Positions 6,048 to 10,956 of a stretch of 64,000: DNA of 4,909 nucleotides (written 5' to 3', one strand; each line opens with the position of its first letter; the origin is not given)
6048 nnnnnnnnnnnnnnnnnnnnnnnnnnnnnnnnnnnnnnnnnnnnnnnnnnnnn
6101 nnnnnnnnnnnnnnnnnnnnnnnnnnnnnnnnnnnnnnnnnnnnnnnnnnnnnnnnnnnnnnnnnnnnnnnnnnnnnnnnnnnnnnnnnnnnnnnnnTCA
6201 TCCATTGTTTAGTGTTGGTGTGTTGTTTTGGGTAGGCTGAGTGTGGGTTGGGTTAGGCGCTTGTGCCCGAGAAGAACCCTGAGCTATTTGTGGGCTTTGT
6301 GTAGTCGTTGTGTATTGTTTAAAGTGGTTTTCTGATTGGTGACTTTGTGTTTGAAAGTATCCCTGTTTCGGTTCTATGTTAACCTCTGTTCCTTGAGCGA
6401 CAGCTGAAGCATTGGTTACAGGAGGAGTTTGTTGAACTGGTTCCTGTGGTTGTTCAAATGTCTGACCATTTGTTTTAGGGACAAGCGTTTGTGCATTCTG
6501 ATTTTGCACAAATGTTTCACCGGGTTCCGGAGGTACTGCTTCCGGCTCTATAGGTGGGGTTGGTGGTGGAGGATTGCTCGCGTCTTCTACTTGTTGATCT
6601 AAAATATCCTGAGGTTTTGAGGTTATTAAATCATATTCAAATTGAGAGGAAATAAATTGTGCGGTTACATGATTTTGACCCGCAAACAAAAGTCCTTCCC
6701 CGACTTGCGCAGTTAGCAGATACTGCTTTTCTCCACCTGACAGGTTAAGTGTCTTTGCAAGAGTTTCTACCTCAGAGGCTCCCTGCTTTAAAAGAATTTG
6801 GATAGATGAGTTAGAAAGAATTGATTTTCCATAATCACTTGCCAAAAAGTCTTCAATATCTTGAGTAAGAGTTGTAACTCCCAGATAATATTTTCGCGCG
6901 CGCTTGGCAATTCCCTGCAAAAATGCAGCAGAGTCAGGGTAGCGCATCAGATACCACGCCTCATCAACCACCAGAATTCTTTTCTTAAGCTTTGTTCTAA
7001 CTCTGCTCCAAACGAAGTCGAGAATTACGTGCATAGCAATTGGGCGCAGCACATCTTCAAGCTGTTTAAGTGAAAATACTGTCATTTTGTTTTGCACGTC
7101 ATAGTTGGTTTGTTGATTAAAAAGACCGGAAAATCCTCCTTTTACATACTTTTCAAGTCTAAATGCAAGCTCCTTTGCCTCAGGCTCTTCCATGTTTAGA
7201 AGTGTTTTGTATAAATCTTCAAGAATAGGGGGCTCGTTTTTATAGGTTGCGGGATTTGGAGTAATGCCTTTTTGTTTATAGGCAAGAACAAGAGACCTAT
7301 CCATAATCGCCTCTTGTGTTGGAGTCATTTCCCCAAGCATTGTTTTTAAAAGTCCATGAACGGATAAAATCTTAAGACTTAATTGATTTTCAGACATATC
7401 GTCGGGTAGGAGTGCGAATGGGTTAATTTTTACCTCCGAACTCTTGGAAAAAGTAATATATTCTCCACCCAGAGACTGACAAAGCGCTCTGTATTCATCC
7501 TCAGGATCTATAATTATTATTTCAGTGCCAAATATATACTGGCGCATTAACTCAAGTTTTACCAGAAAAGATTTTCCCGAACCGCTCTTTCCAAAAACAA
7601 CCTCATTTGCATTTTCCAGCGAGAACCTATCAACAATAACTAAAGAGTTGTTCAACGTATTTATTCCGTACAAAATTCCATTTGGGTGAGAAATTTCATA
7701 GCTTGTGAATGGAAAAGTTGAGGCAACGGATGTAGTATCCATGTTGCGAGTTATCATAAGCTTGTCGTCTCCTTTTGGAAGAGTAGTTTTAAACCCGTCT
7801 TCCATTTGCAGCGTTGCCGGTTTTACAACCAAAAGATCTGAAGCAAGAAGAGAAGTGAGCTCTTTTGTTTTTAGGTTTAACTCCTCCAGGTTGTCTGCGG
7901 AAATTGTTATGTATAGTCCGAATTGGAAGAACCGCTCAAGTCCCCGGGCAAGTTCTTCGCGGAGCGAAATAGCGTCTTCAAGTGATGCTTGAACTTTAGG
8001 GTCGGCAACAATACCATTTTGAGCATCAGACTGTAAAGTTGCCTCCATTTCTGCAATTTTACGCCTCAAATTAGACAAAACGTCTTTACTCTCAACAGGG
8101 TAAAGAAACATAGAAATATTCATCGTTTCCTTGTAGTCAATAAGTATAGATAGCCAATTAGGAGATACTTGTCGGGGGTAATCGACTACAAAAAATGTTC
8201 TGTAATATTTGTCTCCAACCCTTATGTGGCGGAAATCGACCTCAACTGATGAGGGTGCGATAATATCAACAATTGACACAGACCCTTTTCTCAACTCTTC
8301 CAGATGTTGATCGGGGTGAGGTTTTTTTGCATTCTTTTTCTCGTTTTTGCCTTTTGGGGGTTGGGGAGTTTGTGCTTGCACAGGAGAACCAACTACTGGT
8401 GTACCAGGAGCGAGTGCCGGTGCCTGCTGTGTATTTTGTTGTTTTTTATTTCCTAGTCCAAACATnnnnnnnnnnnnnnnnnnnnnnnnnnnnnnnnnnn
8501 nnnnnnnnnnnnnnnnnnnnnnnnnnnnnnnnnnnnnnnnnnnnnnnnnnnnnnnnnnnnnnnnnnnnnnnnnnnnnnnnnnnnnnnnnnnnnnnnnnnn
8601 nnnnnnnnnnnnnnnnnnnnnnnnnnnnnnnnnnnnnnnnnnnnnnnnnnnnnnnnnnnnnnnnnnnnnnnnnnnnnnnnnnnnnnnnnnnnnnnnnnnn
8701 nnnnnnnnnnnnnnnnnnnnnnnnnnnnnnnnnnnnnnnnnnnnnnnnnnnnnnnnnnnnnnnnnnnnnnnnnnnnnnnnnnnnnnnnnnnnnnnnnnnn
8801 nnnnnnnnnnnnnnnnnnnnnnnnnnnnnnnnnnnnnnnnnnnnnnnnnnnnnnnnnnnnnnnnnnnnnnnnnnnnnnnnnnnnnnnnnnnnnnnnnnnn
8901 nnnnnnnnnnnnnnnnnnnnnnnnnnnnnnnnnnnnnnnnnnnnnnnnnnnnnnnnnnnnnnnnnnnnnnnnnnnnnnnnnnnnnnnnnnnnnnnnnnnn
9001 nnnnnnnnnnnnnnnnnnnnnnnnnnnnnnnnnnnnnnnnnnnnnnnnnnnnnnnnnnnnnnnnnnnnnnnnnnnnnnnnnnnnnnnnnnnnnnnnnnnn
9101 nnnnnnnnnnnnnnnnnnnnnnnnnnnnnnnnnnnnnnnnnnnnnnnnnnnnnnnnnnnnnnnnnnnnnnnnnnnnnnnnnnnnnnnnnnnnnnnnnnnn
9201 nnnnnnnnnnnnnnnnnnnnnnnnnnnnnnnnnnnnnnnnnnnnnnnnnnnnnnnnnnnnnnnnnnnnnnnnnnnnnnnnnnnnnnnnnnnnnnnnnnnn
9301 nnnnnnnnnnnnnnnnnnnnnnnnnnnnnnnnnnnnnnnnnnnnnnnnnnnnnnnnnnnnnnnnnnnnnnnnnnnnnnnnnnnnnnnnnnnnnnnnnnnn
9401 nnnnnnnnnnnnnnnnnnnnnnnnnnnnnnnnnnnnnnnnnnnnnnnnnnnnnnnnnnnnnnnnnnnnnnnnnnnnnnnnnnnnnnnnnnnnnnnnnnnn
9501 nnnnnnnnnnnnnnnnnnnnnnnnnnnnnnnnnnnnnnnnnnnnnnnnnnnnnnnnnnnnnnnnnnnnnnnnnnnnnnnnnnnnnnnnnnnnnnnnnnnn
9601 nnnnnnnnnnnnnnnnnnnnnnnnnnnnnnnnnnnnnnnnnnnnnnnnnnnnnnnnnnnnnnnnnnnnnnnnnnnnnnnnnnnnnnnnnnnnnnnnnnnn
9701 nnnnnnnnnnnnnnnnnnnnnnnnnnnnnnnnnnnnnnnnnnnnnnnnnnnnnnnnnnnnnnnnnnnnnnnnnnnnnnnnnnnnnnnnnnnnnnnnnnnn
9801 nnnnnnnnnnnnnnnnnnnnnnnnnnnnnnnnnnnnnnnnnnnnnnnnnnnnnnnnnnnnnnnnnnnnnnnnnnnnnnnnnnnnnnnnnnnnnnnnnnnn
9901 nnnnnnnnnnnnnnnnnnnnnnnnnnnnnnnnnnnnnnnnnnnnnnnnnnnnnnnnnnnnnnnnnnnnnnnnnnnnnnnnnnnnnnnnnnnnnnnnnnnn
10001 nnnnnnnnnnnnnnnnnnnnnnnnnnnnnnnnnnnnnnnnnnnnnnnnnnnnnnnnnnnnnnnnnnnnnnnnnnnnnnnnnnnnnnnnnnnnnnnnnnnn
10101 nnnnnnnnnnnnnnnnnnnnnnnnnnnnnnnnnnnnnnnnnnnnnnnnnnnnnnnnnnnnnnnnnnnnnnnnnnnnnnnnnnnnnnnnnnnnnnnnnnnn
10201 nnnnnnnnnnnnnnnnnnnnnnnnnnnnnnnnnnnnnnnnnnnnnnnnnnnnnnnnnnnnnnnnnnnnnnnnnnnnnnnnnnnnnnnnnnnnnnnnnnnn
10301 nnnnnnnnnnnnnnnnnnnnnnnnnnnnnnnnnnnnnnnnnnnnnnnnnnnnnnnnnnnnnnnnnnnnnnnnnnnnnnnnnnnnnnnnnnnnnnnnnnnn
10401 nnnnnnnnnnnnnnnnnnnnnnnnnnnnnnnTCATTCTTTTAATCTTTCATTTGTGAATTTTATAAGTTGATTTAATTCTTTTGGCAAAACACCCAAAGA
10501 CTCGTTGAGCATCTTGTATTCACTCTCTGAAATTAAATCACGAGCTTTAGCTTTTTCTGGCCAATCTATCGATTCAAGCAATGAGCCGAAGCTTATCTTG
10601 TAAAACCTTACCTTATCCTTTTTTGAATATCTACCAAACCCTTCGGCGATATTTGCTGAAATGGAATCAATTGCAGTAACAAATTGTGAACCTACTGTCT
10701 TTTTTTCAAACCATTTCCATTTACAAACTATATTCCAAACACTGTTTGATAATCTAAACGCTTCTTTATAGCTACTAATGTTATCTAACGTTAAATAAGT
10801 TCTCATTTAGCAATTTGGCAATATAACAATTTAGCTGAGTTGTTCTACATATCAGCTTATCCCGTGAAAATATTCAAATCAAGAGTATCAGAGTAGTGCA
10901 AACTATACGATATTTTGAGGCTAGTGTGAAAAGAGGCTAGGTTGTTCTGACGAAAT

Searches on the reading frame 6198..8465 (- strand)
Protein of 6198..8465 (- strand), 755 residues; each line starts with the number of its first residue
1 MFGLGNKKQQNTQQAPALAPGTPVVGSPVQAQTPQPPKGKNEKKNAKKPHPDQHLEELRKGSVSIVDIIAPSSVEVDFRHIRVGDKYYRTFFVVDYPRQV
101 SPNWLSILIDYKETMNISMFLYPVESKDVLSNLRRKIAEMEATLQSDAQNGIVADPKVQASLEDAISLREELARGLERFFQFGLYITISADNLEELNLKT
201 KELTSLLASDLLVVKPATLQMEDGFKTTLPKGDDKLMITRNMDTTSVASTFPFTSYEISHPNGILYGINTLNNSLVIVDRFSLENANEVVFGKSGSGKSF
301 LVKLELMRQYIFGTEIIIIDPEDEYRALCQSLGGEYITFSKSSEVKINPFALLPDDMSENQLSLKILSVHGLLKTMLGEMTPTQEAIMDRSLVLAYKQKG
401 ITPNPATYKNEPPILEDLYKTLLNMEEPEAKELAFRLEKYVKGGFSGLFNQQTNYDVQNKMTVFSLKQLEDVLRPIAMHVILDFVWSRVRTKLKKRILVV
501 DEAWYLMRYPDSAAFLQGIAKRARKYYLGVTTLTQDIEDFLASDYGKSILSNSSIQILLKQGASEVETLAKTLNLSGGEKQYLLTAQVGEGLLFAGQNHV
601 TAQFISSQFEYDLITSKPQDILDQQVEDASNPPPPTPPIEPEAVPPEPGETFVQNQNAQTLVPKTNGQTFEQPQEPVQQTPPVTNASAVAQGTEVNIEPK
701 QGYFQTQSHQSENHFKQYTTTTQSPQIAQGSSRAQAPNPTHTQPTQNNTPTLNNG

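Call 26: search_protein_families(library=pfam, proteins=[window:6198-8465:-], max_evalue=0.001)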
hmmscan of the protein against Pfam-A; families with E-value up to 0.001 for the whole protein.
window:6198-8465:- (755 aa): 4 families
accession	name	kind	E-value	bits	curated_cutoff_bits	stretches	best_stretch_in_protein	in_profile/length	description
PF19044.6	P-loop_TraG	-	7e-35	120.9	25.8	1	282-585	26-344/413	TraG P-loop domain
PF12846.13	AAA_10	-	2e-12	47.3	27.5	1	285-548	21-294/362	AAA-like domain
PF01935.23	DUF87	-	3.2e-09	37.7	23.2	1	290-358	28-98/220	Helicase HerA, central domain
PF03135.19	CagE_TrbE_VirB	-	0.00059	20.3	21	0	178-230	141-196/204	CagE, TrbE, VirB family, component of type IV transporter system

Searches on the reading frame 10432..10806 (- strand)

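Call 6: search_protein_families(library=pfam, proteins=[window:10432-10806:-], max_evalue=0.01)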
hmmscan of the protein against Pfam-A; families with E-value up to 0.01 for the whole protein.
window:10432-10806:- (124 aa): 1 family
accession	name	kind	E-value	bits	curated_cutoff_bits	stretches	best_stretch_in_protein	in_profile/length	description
PF05635.17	23S_rRNA_IVP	-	2.4e-21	76.4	33.8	1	10-112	3-105/106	23S rRNA-intervening sequence protein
